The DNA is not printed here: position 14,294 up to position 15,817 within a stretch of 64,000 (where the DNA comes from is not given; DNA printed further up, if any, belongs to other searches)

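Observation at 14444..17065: Ser/Thr kinase + SIR2-like two-gene module: candidate undescribed NAD-depleting defence system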

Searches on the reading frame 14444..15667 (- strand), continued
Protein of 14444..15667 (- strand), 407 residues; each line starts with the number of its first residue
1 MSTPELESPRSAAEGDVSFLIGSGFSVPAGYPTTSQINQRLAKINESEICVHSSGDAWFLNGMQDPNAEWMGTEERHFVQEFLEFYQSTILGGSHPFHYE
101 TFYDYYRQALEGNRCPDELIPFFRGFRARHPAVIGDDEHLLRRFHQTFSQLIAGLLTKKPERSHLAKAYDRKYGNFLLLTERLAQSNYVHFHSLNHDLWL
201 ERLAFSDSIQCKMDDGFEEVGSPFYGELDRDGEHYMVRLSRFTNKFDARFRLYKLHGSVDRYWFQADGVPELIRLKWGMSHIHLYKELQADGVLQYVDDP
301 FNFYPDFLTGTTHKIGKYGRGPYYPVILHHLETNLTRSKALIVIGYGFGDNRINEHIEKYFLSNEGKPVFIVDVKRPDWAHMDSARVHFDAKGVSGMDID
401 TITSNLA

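Call 30: search_solved_structures(query=A1, max_evalue=1)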
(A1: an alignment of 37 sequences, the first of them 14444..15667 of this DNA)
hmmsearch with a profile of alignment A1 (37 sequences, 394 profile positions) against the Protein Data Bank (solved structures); distinct sequences matched with E-value up to 1: 5.
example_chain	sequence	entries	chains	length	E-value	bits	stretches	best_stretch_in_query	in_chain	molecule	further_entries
8w9l_A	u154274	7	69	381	2.8e-07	33.2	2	308-352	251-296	SIR2-like domain-containing protein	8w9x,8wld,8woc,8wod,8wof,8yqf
8yhx_G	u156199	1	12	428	4.2e-06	29.3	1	308-366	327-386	SIR2 family protein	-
8j4u_A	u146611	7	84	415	0.027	16.7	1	173-349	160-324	SIR2-like domain-containing protein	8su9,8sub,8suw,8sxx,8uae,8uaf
6czs_A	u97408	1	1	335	0.68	12.1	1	78-154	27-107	Pro-cathepsin H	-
6czk_A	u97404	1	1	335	0.68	12.1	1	78-154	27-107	Pro-cathepsin H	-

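Call 43: search_dna_similar(query=window:14444-15667:-, collection=plasmids, mode=protein, max_evalue=0.00001, max_rows=15)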
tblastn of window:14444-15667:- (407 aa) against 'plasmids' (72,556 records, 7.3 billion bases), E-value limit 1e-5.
No match.

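Call 44: predict_structure(alignment_id=A1)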
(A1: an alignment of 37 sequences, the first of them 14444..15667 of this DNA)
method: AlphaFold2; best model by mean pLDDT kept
length: 407 residues; sequences in the alignment: 37
mean_pLDDT: 90.5   pTM: 0.89
mean pLDDT of the five models: 90.5, 89.9, 89.9, 89.6, 89.3
residues with pLDDT >= 90: 290; 70-90: 99; 50-70: 9; < 50: 9
segments of 3 or more residues with pLDDT < 50: 1-4, 6-10
pLDDT, mean of each block of 10 residues (from residue 1): 45 84 95 92 92 90 84 94 95 90 91 81 95 89 91 89 85 96 96 95 93 95 92 91 97 96 86 91 89 88 85 87 95 97 95 96 94 96 95 95 88
secondary structure, 60 per line:
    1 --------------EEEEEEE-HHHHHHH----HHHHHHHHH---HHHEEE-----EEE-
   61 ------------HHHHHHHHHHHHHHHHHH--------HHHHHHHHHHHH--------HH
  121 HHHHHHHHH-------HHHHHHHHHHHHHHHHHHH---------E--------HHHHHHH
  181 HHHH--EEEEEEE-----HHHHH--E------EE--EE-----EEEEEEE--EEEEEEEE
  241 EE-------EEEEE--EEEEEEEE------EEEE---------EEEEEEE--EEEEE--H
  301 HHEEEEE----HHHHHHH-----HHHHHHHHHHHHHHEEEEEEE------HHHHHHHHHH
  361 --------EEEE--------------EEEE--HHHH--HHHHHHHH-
elements in order: E15-21 H23-29 H34-42 E49-51 E57-59 H73-90 H99-110 H119-129 H137-155 H174-184 E187-193 H199-203 E224-230 E233-242 E250-254 E257-264 E271-274 E284-290 E293-297 E303-307 H312-318 H324-337 E338-344 H351-360 E369-372 E387-390 H393-396 H399-406

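Call 51: fold_search(model_id=the predicted structure, library=pdb)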
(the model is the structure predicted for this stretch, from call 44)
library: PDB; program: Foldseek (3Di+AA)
matches with E <= 10: 611; with E <= 0.001: 125
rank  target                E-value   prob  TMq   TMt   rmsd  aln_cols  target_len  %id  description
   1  8sub_K                1.4e-10  1.00  0.48  0.49   9.7       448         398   16  E. coli SIR2-HerA complex (dodecamer SIR2 pentamer HerA) (released 2023-12-27)
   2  8uae_B                2.2e-10  1.00  0.51  0.54   7.6       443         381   16  E. coli Sir2_HerA complex (12:6) with ATPgamaS (released 2023-12-27)
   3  8sub_B                7.2e-10  1.00  0.48  0.49   8.2       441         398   17  E. coli SIR2-HerA complex (dodecamer SIR2 pentamer HerA) (released 2023-12-27)
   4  8sub_I                1.2e-09  1.00  0.44  0.45  11.3       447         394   15  E. coli SIR2-HerA complex (dodecamer SIR2 pentamer HerA) (released 2023-12-27)
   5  8uae_F                1.2e-09  1.00  0.53  0.56   6.7       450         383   16  E. coli Sir2_HerA complex (12:6) with ATPgamaS (released 2023-12-27)
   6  8sub_F                1.2e-09  1.00  0.51  0.52   7.6       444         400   17  E. coli SIR2-HerA complex (dodecamer SIR2 pentamer HerA) (released 2023-12-27)
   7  8su9_D                1.5e-09  1.00  0.46  0.47   9.8       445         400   17  E. coli SIR2-HerA complex (hexamer HerA bound with dodecamer Sir2) (released 2024-03-27)
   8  8wld_J                1.7e-09  1.00  0.51  0.60   7.2       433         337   15  Cryo-EM structure of SIR2/HerA antiphage complex (released 2024-09-11)
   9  8suw_B                1.7e-09  1.00  0.48  0.49   9.2       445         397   17  E. coli SIR2-HerA complex (dodecamer SIR2 bound 4 protomers of HerA) (released 2024-03-27)
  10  8sub_E                3.0e-09  1.00  0.48  0.48  10.1       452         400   15  E. coli SIR2-HerA complex (dodecamer SIR2 pentamer HerA) (released 2023-12-27)
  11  8sub_A                3.5e-09  1.00  0.47  0.48  10.6       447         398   15  E. coli SIR2-HerA complex (dodecamer SIR2 pentamer HerA) (released 2023-12-27)
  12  8sub_D                4.0e-09  1.00  0.48  0.48   8.5       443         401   16  E. coli SIR2-HerA complex (dodecamer SIR2 pentamer HerA) (released 2023-12-27)
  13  8wld_K                5.0e-09  1.00  0.45  0.53   8.8       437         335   14  Cryo-EM structure of SIR2/HerA antiphage complex (released 2024-09-11)
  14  8sub_G                5.0e-09  1.00  0.46  0.48  10.5       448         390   16  E. coli SIR2-HerA complex (dodecamer SIR2 pentamer HerA) (released 2023-12-27)
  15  8wld_Q                1.0e-08  1.00  0.50  0.58   7.4       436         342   15  Cryo-EM structure of SIR2/HerA antiphage complex (released 2024-09-11)
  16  8w9l_A                3.1e-08  1.00  0.46  0.50   8.1       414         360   14  Cryo-EM structure of PsSIR2 (released 2024-09-11)
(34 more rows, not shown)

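Call 57: search_protein_families(library=padloc, alignment_id=A4, max_evalue=1e-10)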
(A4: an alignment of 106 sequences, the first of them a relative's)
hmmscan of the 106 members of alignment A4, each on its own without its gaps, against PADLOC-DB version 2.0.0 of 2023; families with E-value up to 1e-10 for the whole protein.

A. member 1, L010:5302-5901:- (200 aa): 0 families

B. families by the number of members that match (of 106 scanned): 287 families (the first 25 are shown)
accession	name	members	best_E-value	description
PDLC05005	PDC-S35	2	1.3e-60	-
PDLC05007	PDC-S35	2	1.4e-55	-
PDLC05004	PDC-S35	2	4.8e-52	-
PDLC05006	PDC-S35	2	6.8e-38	-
PDLC05003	PDC-S35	2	6.6e-36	-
PDLC02959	RT-Protease_XI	2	1.5e-24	single gene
PDLC02979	AriA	2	1.5e-24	-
PDLC02960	RT-Protease_XI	2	3e-24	single gene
PDLC03878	NsnB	2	7.5e-22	-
PDLC04135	mad3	2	6.6e-20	mads_3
PDLC00278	PtuA1|PtuA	2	1.2e-19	AAA ATPase domain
PDLC02980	AriA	2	5.9e-19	-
PDLC00271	PtuA1|PtuA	2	5e-18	AAA ATPase domain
PDLC05050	PDC-S60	2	1.1e-16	-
PDLC02335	AbiLi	2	1.6e-16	AbiLi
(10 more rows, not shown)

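Call 58: search_protein_families(library=pfam, alignment_id=A4, max_evalue=0.00001)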
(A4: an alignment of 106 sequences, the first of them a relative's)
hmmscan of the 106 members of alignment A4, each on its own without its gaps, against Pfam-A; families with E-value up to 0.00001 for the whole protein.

A. member 1, L010:5302-5901:- (200 aa): 0 families

B. families by the number of members that match (of 106 scanned): 118 families (the first 25 are shown)
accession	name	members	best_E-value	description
PF13289.12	SIR2_2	3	7.8e-27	SIR2-like domain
PF10137.14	CAP12-PCTIR_TIR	2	4.6e-35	CAP12/Pycsar effector protein, TIR domain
PF13614.12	AAA_31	2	7.9e-34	AAA domain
PF13365.12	Trypsin_2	2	4e-29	Trypsin-like peptidase domain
PF13175.12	AAA_15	2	8.8e-26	AAA ATPase domain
PF00270.35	DEAD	2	5.6e-21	DEAD/DEAH box helicase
PF00271.37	Helicase_C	2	1.8e-20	Helicase conserved C-terminal domain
PF04851.21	ResIII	2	8.1e-19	Type III restriction enzyme, res subunit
PF01555.25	N6_N4_Mtase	2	9.9e-19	DNA methylase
PF00089.32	Trypsin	2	3e-18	Trypsin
PF13304.12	AAA_21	2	1.6e-17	AAA domain, putative AbiEii toxin, Type IV TA system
PF01656.29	CbiA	2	2.4e-16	CobQ/CobB/MinD/ParA nucleotide binding domain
PF13476.12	AAA_23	2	7.5e-15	AAA domain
PF02463.25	SMC_N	2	3.8e-13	RecF/RecN/SMC N terminal domain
PF10609.15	ParA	2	2.4e-11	NUBPL iron-transfer P-loop NTPase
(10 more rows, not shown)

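Call 59: find_encoding_contigs(protein=P0003, flank=5000, max_places=2)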
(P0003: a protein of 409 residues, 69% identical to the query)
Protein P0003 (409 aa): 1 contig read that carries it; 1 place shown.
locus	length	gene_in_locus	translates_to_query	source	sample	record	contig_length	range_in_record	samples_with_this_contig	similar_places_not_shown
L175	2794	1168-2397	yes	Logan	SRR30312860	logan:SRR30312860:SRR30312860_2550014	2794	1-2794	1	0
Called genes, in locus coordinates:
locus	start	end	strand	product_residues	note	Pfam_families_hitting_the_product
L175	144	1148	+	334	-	PF13240:Zn_Ribbon_1 (weak), PF13248:Zn_ribbon_3 (weak)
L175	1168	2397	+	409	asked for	-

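Call 60: find_encoding_contigs(protein=P0004, flank=5000, max_places=2)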
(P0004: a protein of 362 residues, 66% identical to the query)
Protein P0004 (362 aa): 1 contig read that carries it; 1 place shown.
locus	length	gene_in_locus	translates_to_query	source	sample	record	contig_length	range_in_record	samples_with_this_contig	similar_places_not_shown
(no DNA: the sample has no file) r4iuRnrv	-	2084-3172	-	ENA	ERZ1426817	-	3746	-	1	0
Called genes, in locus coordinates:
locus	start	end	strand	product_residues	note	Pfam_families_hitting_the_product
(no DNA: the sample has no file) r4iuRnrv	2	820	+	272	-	?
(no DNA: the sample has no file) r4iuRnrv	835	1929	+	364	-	-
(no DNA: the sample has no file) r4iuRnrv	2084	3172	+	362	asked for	-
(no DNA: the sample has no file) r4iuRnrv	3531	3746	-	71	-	?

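Call 65: find_related_loci(query=A1, collection=viral_contigs, flank=6000)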
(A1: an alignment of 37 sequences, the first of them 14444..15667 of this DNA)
Query A1 (407 aa) in viral_contigs; peptide patterns used: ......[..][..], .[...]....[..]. (x = any residue, [..] = any of these).
156 stretches matched a pattern; 6 encode a relative of the query (tblastn E <= 1e-3); 6 distinct loci.
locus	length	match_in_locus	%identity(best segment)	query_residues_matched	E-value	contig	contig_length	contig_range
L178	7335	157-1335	39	17-397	3e-79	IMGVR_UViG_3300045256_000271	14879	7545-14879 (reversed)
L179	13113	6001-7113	30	1-373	7e-43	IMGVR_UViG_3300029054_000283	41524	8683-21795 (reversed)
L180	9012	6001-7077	29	17-373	2e-41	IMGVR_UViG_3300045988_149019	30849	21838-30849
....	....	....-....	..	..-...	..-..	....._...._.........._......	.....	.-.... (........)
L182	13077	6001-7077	30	17-373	2e-42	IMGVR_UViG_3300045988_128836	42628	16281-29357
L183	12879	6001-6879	24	7-373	7e-11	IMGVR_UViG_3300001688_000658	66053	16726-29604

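Call 70: search_protein_families(library=pfam, proteins=[L001:8892-9962:+, L175:144-1148:+], max_evalue=1)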
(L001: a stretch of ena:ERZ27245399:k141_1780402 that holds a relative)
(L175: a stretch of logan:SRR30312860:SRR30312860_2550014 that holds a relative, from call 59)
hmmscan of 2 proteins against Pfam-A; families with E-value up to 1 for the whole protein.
L001:8892-9962:+ (356 aa): 11 families
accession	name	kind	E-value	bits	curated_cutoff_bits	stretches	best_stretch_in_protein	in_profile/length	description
PF13248.11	Zn_ribbon_3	-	2.1e-07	30.6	27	1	23-43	4-23/26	zinc-ribbon domain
PF13240.11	Zn_Ribbon_1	-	2.1e-06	27.8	25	1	23-45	1-22/23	zinc-ribbon domain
PF12773.13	DZR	-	0.0034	18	27.3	1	22-43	25-45/45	Double zinc ribbon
PF18912.6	DZR_2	-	0.028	14.7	27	1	14-46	3-31/56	Double zinc ribbon domain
PF24463.1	DUF7577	-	0.051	13.6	28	1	22-43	3-23/27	Domain of unknown function (DUF7577)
PF17032.10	Zn_ribbon_15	-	0.069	14.4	28.9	1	19-43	50-73/73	zinc-ribbon family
PF09297.16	Zn_ribbon_NUD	-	0.09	12.9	24.8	0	23-31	5-13/32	NADH pyrophosphatase zinc ribbon domain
PF16919.11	PknG_rubred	-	0.11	12.9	28.5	0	16-43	31-65/74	Protein kinase G rubredoxin domain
PF01155.25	HypA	-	0.78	10.2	28.9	0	19-46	68-96/112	Hydrogenase/urease nickel incorporation, metallochaperone, hypA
PF01907.25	Ribosomal_L37e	-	0.92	10.1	27.6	1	20-44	14-38/53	Ribosomal protein L37e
PF03107.22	C1_2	-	0.99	10.2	26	0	17-46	13-43/48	C1 domain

L175:144-1148:+ (334 aa): 13 families
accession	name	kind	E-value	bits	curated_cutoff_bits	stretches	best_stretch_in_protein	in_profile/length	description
PF13248.11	Zn_ribbon_3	-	4.2e-07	29.6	27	1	2-22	4-23/26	zinc-ribbon domain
PF13240.11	Zn_Ribbon_1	-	1.8e-06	28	25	1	2-25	1-23/23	zinc-ribbon domain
PF14803.11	Zn_ribbon_Nudix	-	0.0019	18.5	25.6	0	16-32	1-17/34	Nudix N-terminal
PF01907.25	Ribosomal_L37e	-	0.0036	17.8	27.6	1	2-27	17-42/53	Ribosomal protein L37e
PF12773.13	DZR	-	0.0038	17.8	27.3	1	3-22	27-45/45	Double zinc ribbon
PF06008.19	Laminin_I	-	0.0045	17.2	34.6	1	190-332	97-236/259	Laminin Domain I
PF09297.16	Zn_ribbon_NUD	-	0.039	14.1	24.8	0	2-10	5-13/32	NADH pyrophosphatase zinc ribbon domain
PF01284.28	MARVEL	-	0.057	13.9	32.8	1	88-164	23-97/135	Membrane-associating domain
PF00261.25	Tropomyosin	-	0.16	11.8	38.6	1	213-277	136-200/242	Tropomyosin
PF15188.11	CCDC-167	-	0.21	12.3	27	1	216-292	4-65/84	Coiled-coil domain-containing protein 167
PF08772.16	Zn_ribbon_NOB1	-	0.25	11.9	24.9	1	2-23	10-31/72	Nin one binding (NOB1) Zn-ribbon like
PF17032.10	Zn_ribbon_15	-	0.26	12.6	28.9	1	2-22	54-73/73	zinc-ribbon family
PF24463.1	DUF7577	-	0.27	11.3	28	1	2-24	4-25/27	Domain of unknown function (DUF7577)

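Call 77: list_cluster_members(proteins=[P0001, P0121])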
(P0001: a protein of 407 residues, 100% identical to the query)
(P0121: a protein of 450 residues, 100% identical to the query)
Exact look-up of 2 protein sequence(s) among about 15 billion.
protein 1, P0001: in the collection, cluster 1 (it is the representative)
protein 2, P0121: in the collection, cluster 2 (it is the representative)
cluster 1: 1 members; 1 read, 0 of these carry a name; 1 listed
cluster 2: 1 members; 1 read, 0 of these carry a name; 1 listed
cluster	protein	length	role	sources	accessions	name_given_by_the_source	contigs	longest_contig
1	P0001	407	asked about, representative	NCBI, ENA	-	-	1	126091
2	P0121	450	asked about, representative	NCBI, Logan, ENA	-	-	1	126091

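Call 78: find_encoding_contigs(protein=P0018, flank=5000, max_places=4)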
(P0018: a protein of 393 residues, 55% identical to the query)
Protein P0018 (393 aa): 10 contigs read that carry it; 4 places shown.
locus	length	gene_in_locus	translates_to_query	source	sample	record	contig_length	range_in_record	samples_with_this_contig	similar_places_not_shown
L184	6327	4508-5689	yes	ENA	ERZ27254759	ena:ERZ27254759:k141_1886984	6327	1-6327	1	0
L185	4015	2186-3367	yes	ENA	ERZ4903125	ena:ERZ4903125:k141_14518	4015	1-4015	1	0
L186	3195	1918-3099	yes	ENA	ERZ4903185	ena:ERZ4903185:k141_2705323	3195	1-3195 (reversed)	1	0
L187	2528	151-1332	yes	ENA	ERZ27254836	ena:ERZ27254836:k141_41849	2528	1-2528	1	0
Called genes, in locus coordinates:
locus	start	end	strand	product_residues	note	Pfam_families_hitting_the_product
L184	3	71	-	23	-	?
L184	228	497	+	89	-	-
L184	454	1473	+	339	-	PF23023:Anti-Pycsar_Apyc1, PF00753:Lactamase_B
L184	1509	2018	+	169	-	PF00881:Nitroreductase, PF14512:TM1586_NiRdase (weak)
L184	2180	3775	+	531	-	PF00009:GTP_EFTU, PF01926:MMR_HSR1 (weak), PF22042:EF-G_D2, PF03144:GTP_EFTU_D2 (weak), PF16658:RF3_C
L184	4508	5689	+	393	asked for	PF13289:SIR2_2 (weak)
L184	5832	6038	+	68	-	PF04014:MazE_antitoxin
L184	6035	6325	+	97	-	?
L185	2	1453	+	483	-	?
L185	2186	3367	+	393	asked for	PF13289:SIR2_2 (weak)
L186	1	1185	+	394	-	?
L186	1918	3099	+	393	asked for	PF13289:SIR2_2 (weak)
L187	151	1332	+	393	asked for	PF13289:SIR2_2 (weak)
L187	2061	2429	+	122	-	PF25212:HVO_A0114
